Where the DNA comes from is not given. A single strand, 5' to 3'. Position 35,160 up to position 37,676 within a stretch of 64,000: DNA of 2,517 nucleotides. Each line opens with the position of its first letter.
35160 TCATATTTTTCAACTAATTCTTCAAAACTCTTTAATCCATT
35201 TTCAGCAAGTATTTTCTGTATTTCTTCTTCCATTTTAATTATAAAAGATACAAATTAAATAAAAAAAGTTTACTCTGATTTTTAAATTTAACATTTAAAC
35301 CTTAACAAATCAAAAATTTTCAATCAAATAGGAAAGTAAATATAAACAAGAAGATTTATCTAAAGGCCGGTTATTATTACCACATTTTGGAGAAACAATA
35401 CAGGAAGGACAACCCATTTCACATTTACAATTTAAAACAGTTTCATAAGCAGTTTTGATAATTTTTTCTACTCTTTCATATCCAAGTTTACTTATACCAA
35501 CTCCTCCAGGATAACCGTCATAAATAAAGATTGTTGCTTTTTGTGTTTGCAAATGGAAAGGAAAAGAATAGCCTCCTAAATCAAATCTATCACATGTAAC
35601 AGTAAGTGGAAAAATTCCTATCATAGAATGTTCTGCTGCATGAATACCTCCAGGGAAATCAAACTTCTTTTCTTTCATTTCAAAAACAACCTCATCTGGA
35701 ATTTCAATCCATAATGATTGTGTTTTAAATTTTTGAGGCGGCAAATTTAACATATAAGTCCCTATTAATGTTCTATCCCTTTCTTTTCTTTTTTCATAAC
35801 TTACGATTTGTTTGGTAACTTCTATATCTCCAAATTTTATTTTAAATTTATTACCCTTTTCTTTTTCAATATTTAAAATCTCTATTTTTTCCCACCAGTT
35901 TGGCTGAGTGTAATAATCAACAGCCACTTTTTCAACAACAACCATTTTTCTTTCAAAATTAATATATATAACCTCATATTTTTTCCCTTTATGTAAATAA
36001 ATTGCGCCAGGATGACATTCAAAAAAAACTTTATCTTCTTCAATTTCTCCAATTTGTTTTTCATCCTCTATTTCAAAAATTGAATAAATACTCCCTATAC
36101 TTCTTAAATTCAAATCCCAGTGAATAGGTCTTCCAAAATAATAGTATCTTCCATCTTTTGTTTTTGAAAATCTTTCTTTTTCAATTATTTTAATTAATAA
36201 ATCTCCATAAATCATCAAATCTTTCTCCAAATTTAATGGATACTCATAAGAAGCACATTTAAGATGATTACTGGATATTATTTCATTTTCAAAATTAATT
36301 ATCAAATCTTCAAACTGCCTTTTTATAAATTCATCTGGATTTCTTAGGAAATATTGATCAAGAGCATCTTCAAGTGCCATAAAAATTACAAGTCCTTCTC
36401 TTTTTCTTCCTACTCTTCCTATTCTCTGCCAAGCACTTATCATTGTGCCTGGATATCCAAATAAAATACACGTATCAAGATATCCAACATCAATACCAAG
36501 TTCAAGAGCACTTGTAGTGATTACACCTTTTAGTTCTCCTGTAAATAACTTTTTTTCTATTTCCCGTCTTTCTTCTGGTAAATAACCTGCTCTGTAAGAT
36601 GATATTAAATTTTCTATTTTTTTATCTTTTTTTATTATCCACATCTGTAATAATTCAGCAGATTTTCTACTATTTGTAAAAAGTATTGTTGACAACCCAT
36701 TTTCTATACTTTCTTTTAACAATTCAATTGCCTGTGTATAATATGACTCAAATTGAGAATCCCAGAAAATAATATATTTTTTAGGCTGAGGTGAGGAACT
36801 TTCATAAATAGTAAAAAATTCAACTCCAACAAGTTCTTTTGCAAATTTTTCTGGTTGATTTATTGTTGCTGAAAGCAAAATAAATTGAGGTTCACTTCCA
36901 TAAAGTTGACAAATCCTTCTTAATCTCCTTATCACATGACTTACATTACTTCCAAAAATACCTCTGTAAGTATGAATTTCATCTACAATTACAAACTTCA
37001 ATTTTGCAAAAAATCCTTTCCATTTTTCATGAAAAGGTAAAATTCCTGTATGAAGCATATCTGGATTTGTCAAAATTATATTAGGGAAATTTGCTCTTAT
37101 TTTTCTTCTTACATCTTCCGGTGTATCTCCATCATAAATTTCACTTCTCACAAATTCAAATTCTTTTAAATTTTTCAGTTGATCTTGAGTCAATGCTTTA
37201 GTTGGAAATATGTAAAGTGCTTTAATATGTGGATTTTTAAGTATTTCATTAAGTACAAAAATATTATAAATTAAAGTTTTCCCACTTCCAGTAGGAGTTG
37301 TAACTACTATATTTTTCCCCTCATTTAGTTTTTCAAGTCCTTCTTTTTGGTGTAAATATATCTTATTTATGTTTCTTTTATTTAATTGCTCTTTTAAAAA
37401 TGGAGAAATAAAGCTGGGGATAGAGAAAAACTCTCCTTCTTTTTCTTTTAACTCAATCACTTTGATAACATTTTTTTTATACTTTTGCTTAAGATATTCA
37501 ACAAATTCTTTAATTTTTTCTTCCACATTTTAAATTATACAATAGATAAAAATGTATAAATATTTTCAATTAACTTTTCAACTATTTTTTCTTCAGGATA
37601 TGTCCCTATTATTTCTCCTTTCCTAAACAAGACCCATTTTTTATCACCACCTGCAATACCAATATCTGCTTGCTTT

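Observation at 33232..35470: About 2-kb block (ECF sigma/anti-sigma plus small secreted proteins) bracketed by a duplicated 3' end of the MrfA-like helicase gene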

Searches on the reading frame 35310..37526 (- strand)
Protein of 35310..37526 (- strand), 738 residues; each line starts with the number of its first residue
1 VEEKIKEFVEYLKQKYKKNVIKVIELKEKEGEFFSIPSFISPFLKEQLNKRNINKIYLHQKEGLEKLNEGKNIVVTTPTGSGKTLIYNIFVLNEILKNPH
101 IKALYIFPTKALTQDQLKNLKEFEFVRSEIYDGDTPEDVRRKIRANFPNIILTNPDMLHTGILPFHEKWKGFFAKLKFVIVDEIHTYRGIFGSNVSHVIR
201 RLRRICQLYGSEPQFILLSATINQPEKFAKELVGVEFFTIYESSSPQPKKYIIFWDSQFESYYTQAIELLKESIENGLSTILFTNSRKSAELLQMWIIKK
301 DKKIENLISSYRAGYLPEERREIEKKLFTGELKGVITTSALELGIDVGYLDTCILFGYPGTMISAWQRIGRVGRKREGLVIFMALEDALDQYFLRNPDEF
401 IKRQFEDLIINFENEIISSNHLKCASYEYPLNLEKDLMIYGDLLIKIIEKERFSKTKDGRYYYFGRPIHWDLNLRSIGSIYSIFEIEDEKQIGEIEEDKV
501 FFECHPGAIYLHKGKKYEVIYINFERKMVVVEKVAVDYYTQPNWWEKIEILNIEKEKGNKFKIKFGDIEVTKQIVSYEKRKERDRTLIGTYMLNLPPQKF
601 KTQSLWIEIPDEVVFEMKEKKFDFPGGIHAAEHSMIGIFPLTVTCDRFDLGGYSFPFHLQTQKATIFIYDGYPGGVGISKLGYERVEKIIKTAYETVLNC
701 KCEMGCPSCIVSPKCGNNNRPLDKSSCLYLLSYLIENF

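Call 7: search_protein_families(library=pfam, proteins=[window:35310-37526:-], max_evalue=0.01)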
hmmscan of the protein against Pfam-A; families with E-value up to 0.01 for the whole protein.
window:35310-37526:- (738 aa): 6 families
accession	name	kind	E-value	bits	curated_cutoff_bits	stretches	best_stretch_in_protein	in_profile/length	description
PF00270.35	DEAD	-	2.8e-34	118.7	26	1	59-225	3-164/167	DEAD/DEAH box helicase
PF09369.15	MZB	-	1.5e-21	77.3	24.2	1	631-710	1-80/80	MrfA Zn-binding domain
PF00271.37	Helicase_C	-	7.7e-19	68.4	23.5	1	268-375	4-109/110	Helicase conserved C-terminal domain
PF04851.21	ResIII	-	3.3e-11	43.8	22.5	1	58-223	6-163/164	Type III restriction enzyme, res subunit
PF22982.3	WHD_HRQ1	-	9.6e-09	36.6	27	1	410-462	1-52/70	ATP-dependent helicase HRQ1, winged helix domain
PF22590.2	Cas3-like_C_2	-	0.0051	17.5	27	0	303-376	27-105/106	CRISPR-associated nuclease/helicase Cas3, C-terminal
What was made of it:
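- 35310..37526 (-): MrfA/YprA-family helicase gene (738 aa), intact. Pfam DEAD, Helicase_C, WHD_HRQ1 and MZB (DUF1998) (call 7).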

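Call 9: find_encoding_contigs(protein=window:35310-37526:-, flank=8000, max_places=10)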
Protein window:35310-37526:- (738 aa): 2 contigs read that carry it; 1 place shown.
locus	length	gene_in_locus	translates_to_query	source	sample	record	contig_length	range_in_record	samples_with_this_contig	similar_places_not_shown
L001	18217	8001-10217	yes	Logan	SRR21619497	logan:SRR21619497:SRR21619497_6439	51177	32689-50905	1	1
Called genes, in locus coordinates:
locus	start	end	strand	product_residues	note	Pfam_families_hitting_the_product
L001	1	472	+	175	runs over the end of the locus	PF02577:BFN_dom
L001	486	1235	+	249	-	PF20772:TACO1_YebC_N, PF01709:Transcrip_reg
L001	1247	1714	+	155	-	PF02075:RuvC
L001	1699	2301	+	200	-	PF01330:RuvA_N, PF21176:RecR_HhH (faint), PF00633:HHH (faint), PF14520:HHH_5, PF07499:RuvA_C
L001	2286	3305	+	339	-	PF06068:TIP49 (faint), PF05496:RuvB_N, PF00004:AAA, PF07728:AAA_5 (weak), PF17864:AAA_lid_4, PF05491:WHD_RuvB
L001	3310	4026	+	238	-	PF00005:ABC_tran, PF13304:AAA_21 (faint)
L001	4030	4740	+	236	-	PF01255:Prenyltransf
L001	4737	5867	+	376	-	PF02670:DXP_reductoisom, PF08436:DXP_redisom_C, PF13288:DXPR_C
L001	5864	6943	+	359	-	PF02163:Peptidase_M50, PF00595:PDZ (weak), PF13180:PDZ_2 (weak), PF17820:PDZ_6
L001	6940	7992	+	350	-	PF04551:GcpE, PF26540:GcpE_C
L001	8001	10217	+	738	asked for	PF04851:ResIII, PF00270:DEAD, PF00271:Helicase_C, PF22982:WHD_HRQ1, PF09369:MZB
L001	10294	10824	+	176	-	PF07638:Sigma70_ECF, PF04542:Sigma70_r2, PF08281:Sigma70_r4_2, PF04545:Sigma70_r4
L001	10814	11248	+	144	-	PF13490:zf-HC2 (weak)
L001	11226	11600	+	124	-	-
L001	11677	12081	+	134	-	-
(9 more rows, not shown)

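Call 11: find_homologous_proteins(query=window:35310-37526:-, max_evalue=1e-50)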
Query window:35310-37526:- (738 aa): 8000 proteins with E <= 1e-50 among 8000 candidates; the best 120 are listed.
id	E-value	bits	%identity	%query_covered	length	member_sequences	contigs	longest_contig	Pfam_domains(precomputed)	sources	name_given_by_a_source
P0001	0.0e+0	1684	100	100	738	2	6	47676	PF00270.36,PF09369.16,PF00271.38,PF22982.4,PF04851.22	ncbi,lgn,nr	ncbi:MAG: DEAD/DEAH box helicase [Candidatus Omnitrophica bacterium]|nr:DEAD/DEAH box helicase [Cand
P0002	0.0e+0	1399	80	100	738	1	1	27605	PF00270.36,PF09369.16,PF00271.38,PF22982.4,PF04851.22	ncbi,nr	ncbi:MAG: DEAD/DEAH box helicase [Candidatus Omnitrophica bacterium]|nr:DEAD/DEAH box helicase [Cand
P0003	0.0e+0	1397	81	100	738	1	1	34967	PF00270.36,PF09369.16,PF00271.38,PF22982.4,PF04851.22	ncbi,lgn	ncbi:MAG: DEAD/DEAH box helicase [Candidatus Ratteibacteria bacterium]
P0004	0.0e+0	1381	80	99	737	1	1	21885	PF00270.36,PF09369.16,PF00271.38,PF22982.4,PF04851.22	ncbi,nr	ncbi:MAG: DEAD/DEAH box helicase [Candidatus Omnitrophica bacterium]|nr:DEAD/DEAH box helicase [Cand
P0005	0.0e+0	1363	79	100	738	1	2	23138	PF00270.36,PF09369.16,PF00271.38,PF22982.4,PF04851.22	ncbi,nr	ncbi:MAG: DEAD/DEAH box helicase [Candidatus Omnitrophica bacterium]|nr:DEAD/DEAH box helicase [Cand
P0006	0.0e+0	1351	77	99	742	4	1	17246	PF00270.36,PF09369.16,PF00271.38,PF22982.4,PF04851.22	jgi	-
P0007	0.0e+0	1318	76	100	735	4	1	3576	PF00270.36,PF09369.16,PF00271.38,PF22982.4,PF04851.22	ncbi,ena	-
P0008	0.0e+0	1306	75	100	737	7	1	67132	PF00270.36,PF09369.16,PF00271.38,PF22982.4,PF04851.22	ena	-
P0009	0.0e+0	1305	76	99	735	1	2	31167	PF00270.36,PF09369.16,PF00271.38,PF22982.4,PF04851.22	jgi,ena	jgi:DEAD/DEAH box helicase domain-containing protein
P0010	0.0e+0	1290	74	99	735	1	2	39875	PF00270.36,PF09369.16,PF00271.38,PF22982.4,PF04851.22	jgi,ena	-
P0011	0.0e+0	1289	75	99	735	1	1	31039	PF00270.36,PF09369.16,PF00271.38,PF22982.4,PF04851.22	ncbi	-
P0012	0.0e+0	1281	75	100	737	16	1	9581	PF00270.36,PF09369.16,PF00271.38,PF22982.4,PF04851.22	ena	-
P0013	0.0e+0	1243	71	99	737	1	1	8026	PF00270.36,PF09369.16,PF00271.38,PF22982.4,PF04851.22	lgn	-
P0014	0.0e+0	1134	68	99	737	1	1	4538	PF00270.36,PF09369.16,PF00271.38,PF22982.4,PF04851.22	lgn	-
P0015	0.0e+0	1111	66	100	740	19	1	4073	PF00270.36,PF09369.16,PF00271.38,PF22982.4,PF04851.22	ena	-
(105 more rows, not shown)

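Call 13: find_encoding_contigs(protein=P0002, flank=8000, max_places=3)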
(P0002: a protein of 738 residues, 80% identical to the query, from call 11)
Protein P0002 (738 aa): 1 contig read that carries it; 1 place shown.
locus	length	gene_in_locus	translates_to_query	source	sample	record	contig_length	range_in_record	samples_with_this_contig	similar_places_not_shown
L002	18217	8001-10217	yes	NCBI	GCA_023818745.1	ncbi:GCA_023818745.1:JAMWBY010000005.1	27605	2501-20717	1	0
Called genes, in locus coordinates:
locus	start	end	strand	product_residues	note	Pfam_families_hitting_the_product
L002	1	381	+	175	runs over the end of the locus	PF02577:BFN_dom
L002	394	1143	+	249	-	PF20772:TACO1_YebC_N, PF01709:Transcrip_reg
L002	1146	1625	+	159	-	PF02075:RuvC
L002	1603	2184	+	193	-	PF01330:RuvA_N, PF00633:HHH (faint), PF14520:HHH_5, PF21176:RecR_HhH (faint), PF07499:RuvA_C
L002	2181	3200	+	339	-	PF06068:TIP49 (faint), PF05496:RuvB_N, PF01078:Mg_chelatase (faint), PF00004:AAA, PF07728:AAA_5 (faint), PF17864:AAA_lid_4, PF05491:WHD_RuvB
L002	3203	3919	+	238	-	PF00005:ABC_tran, PF13304:AAA_21 (faint)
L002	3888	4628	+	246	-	PF01255:Prenyltransf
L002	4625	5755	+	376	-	PF02670:DXP_reductoisom, PF08436:DXP_redisom_C, PF13288:DXPR_C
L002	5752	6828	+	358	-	PF02163:Peptidase_M50, PF00595:PDZ (weak), PF13180:PDZ_2, PF17820:PDZ_6 (weak)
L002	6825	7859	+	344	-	PF04551:GcpE, PF26540:GcpE_C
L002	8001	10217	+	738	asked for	PF04851:ResIII, PF00270:DEAD, PF00271:Helicase_C, PF22982:WHD_HRQ1, PF09369:MZB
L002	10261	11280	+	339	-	PF00144:Beta-lactamase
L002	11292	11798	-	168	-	PF03641:Lysine_decarbox (faint), PF18306:LDcluster4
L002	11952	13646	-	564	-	PF07881:Fucose_iso_N1, PF07882:Fucose_iso_N2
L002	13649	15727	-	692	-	PF01138:RNase_PH, PF03725:RNase_PH_C, PF03726:PNPase, PF01138:RNase_PH, PF07650:KH_2 (weak), PF00013:KH_1, PF00575:S1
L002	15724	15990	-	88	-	PF00312:Ribosomal_S15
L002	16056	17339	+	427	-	PF13393:tRNA-synt_His, PF00587:tRNA-synt_2b, PF13393:tRNA-synt_His, PF03129:HGTP_anticodon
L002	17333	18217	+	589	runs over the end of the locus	PF01336:tRNA_anti-codon, PF00152:tRNA-synt_2, PF02938:GAD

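Call 14: find_encoding_contigs(protein=P0003, flank=8000, max_places=3)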
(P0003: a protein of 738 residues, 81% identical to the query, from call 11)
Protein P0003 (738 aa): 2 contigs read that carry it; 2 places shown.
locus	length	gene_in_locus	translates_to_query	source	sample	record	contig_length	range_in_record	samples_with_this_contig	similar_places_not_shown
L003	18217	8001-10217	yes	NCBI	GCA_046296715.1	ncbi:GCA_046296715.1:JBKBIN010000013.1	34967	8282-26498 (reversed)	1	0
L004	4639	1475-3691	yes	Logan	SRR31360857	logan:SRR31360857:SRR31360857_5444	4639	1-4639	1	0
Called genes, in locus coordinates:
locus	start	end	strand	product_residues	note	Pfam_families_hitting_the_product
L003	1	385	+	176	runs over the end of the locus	PF02577:BFN_dom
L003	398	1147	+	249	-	PF20772:TACO1_YebC_N, PF01709:Transcrip_reg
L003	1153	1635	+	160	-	PF02075:RuvC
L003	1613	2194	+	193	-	PF01330:RuvA_N, PF00633:HHH (faint), PF14520:HHH_5, PF21176:RecR_HhH (faint), PF07499:RuvA_C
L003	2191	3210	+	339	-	PF06068:TIP49 (faint), PF05496:RuvB_N, PF00004:AAA, PF07728:AAA_5 (faint), PF17864:AAA_lid_4, PF05491:WHD_RuvB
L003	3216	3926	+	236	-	PF00005:ABC_tran, PF13304:AAA_21 (faint)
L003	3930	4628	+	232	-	PF01255:Prenyltransf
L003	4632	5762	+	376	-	PF02670:DXP_reductoisom, PF08436:DXP_redisom_C, PF13288:DXPR_C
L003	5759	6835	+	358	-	PF02163:Peptidase_M50, PF00595:PDZ (weak), PF13180:PDZ_2 (weak), PF17820:PDZ_6 (weak)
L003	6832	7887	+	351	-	PF04551:GcpE, PF26540:GcpE_C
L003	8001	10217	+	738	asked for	PF04851:ResIII, PF00270:DEAD, PF00271:Helicase_C, PF22982:WHD_HRQ1, PF09369:MZB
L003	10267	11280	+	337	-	PF00144:Beta-lactamase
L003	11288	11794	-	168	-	PF18306:LDcluster4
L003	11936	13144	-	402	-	PF02812:ELFV_dehydrog_N, PF00208:ELFV_dehydrog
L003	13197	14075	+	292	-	PF08331:QueG_DUF1730, PF13187:Fer4_9 (faint), PF13183:Fer4_8 (faint), PF00037:Fer4 (faint), PF13484:Fer4_16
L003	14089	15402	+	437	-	PF00501:AMP-binding, PF14535:AMP-binding_C_2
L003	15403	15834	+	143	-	PF01842:ACT (weak), PF13291:ACT_4 (faint), PF19571:ACT_8, PF22629:ACT_AHAS_ss (faint), PF01842:ACT (weak)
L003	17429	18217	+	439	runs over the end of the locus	PF00501:AMP-binding, PF14535:AMP-binding_C_2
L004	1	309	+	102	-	?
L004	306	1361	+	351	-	PF04551:GcpE, PF26540:GcpE_C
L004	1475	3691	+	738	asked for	PF04851:ResIII, PF00270:DEAD, PF00271:Helicase_C, PF22982:WHD_HRQ1, PF09369:MZB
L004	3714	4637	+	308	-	?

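Call 15: find_encoding_contigs(protein=P0004, flank=8000, max_places=3)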
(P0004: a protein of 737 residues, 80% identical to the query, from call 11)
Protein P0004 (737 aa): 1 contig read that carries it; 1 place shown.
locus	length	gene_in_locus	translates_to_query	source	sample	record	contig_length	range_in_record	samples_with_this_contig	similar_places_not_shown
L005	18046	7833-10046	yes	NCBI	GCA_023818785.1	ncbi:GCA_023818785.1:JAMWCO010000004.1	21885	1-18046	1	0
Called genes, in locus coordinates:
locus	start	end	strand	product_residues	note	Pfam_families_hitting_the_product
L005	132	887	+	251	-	PF07963:N_methyl, PF07596:SBP_bac_10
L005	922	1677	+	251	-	PF13385:Laminin_G_3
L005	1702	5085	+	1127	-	PF19543:GH123_N, PF14871:GHL6 (weak)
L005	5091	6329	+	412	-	-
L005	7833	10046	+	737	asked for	PF04851:ResIII, PF00270:DEAD, PF00271:Helicase_C, PF22982:WHD_HRQ1, PF09369:MZB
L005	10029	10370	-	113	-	-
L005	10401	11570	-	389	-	PF00465:Fe-ADH, PF13685:Fe-ADH_2, PF25137:ADH_Fe_C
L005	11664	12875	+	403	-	PF02812:ELFV_dehydrog_N, PF00208:ELFV_dehydrog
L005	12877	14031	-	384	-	PF01408:GFO_IDH_MocA, PF22725:GFO_IDH_MocA_C3, PF02894:GFO_IDH_MocA_C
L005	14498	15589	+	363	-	-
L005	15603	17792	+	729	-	PF12831:FAD_oxidored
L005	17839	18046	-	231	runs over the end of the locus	PF20582:UPF0758_N, PF04002:RadC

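Call 20: find_encoding_contigs(protein=P0005, flank=6000, max_places=3)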
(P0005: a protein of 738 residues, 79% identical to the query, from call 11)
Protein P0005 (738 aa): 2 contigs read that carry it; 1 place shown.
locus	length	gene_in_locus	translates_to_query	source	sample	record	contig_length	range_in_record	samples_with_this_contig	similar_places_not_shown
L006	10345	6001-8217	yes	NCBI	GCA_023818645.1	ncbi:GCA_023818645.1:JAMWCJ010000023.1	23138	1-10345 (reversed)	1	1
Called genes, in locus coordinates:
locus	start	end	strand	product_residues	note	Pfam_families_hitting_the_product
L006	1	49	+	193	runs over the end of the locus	PF01330:RuvA_N, PF00633:HHH (faint), PF14520:HHH_5, PF21176:RecR_HhH (faint), PF01367:5_3_exonuc (faint), PF07499:RuvA_C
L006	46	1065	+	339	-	PF06068:TIP49 (faint), PF05496:RuvB_N, PF01078:Mg_chelatase (faint), PF00004:AAA, PF07728:AAA_5 (faint), PF17864:AAA_lid_4, PF05491:WHD_RuvB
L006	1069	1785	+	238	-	PF00005:ABC_tran, PF13304:AAA_21 (faint)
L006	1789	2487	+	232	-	PF01255:Prenyltransf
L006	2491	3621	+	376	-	PF02670:DXP_reductoisom, PF08436:DXP_redisom_C, PF13288:DXPR_C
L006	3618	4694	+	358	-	PF02163:Peptidase_M50, PF00595:PDZ (weak), PF13180:PDZ_2, PF17820:PDZ_6 (weak)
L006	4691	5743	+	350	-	PF04551:GcpE, PF26540:GcpE_C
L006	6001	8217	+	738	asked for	PF04851:ResIII, PF00270:DEAD, PF00271:Helicase_C, PF22982:WHD_HRQ1, PF09369:MZB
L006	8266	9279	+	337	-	PF00144:Beta-lactamase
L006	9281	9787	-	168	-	PF18306:LDcluster4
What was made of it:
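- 35310..37526 (-): Its closest relatives are 80-81% identical with the same upstream synteny (calls 11, 13, 14, 20).
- On Integrase-mediated integrative element with a 3'-end-restoring att site (e14/icd type): In L002, L003/L004 and L006 the helicase is directly followed by the hydrolase (calls 13, 14, 20).
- Empty sites: L002, L003/L004 and L006 have the same RuvABC-uppS-dxr-rseP-ispG-helicase synteny, and the hydrolase starts 44-50 nt after the helicase stop (calls 13, 14, 20).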

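Call 21: find_encoding_contigs(protein=P0008, flank=6000, max_places=3)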
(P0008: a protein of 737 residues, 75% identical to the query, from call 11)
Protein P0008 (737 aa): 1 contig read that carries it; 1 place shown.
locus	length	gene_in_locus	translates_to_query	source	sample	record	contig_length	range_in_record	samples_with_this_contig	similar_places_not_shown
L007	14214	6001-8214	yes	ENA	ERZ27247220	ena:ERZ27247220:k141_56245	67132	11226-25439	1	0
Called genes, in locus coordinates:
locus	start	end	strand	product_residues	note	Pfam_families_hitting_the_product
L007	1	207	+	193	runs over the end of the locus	PF01330:RuvA_N, PF00633:HHH (faint), PF14520:HHH_5, PF21176:RecR_HhH (faint), PF07499:RuvA_C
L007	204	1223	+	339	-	PF06068:TIP49 (faint), PF05496:RuvB_N, PF00004:AAA, PF07728:AAA_5 (faint), PF17864:AAA_lid_4, PF05491:WHD_RuvB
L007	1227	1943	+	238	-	PF00005:ABC_tran, PF13304:AAA_21 (faint)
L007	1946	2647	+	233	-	PF01255:Prenyltransf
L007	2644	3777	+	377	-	PF02670:DXP_reductoisom, PF08436:DXP_redisom_C, PF13288:DXPR_C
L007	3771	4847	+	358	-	PF02163:Peptidase_M50, PF00595:PDZ (weak), PF13180:PDZ_2 (weak), PF17820:PDZ_6 (weak)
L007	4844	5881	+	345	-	PF04551:GcpE, PF26540:GcpE_C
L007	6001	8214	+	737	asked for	PF00270:DEAD, PF04851:ResIII, PF00271:Helicase_C, PF22982:WHD_HRQ1, PF09369:MZB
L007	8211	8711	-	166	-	PF18306:LDcluster4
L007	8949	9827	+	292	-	PF08331:QueG_DUF1730, PF25160:LdpA_Fe-S-bd (faint), PF00037:Fer4 (faint), PF12838:Fer4_7 (faint), PF13484:Fer4_16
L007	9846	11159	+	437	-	PF00501:AMP-binding, PF14535:AMP-binding_C_2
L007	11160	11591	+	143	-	PF01842:ACT (weak), PF13291:ACT_4 (faint), PF13840:ACT_7 (faint), PF19571:ACT_8, PF22629:ACT_AHAS_ss (faint), PF01842:ACT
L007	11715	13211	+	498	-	PF00474:SSF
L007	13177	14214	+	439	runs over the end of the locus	PF00501:AMP-binding, PF14535:AMP-binding_C_2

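Call 72: search_protein_families(library=ncbifam, proteins=[window:35310-37526:-], max_evalue=0.001)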
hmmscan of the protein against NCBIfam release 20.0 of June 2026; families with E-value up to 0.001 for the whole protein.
window:35310-37526:- (738 aa): 26 families (the best 25 are shown)
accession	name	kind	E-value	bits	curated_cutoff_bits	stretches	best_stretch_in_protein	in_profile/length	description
TIGR03817.1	DECH_helic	hypoth_equivalog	2.6e-203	677.3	874.1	1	23-736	4-740/742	helicase/secretion neighborhood putative DEAH-box helicase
TIGR04121.1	DEXH_lig_assoc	equivalog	2.9e-46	157.6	850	1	55-374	13-345/804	ligase-associated DNA damage response DEXH box helicase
NF010338.0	PRK13767.1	equivalog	8.8e-45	153.3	849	1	51-376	29-386/877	ATP-dependent helicase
NF001308.0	PRK00254.1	equivalog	9.3e-23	80.3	1216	1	43-308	11-266/720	ATP-dependent DNA helicase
NF007284.0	PRK09751.1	equivalog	3.8e-21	74.1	1496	2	316-378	360-422/1538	ATP-dependent helicase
NF010337.0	PRK13766.1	equivalog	3e-19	68.6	610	2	265-395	352-488/781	Hef nuclease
NF002654.0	PRK02362.1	equivalog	3.7e-18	65.2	887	1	43-294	11-260/739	ATP-dependent DNA helicase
NF002251.0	PRK01172.1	equivalog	8.2e-17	60.7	891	1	52-318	19-278/674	ATP-dependent DNA helicase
NF041067.1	DpdJ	equivalog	2.4e-16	58.6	800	1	140-237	322-420/1482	protein DpdJ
TIGR01389.1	recQ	equivalog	6e-16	58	640.2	1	59-396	17-342/591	DNA helicase RecQ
TIGR00614.1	recQ_fam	subfamily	1.3e-15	57.2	219.8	1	59-376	15-321/470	RecQ family ATP-dependent DNA helicase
NF040935.1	helicase_Hel308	equivalog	3.2e-15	55.3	1200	1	45-302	16-272/704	ATP-dependent DNA helicase Hel308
TIGR01587.1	cas3_core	equivalog_domain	4.4e-15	55.7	102.45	1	73-378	2-322/358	CRISPR-associated helicase Cas3'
NF041063.1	DpdF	equivalog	1.7e-13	50.1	550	1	68-376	156-473/813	protein DpdF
NF053631.1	RNA_helic_CshA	equivalog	8.7e-12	44.6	646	1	49-421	15-376/434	degradosome RNA helicase CshA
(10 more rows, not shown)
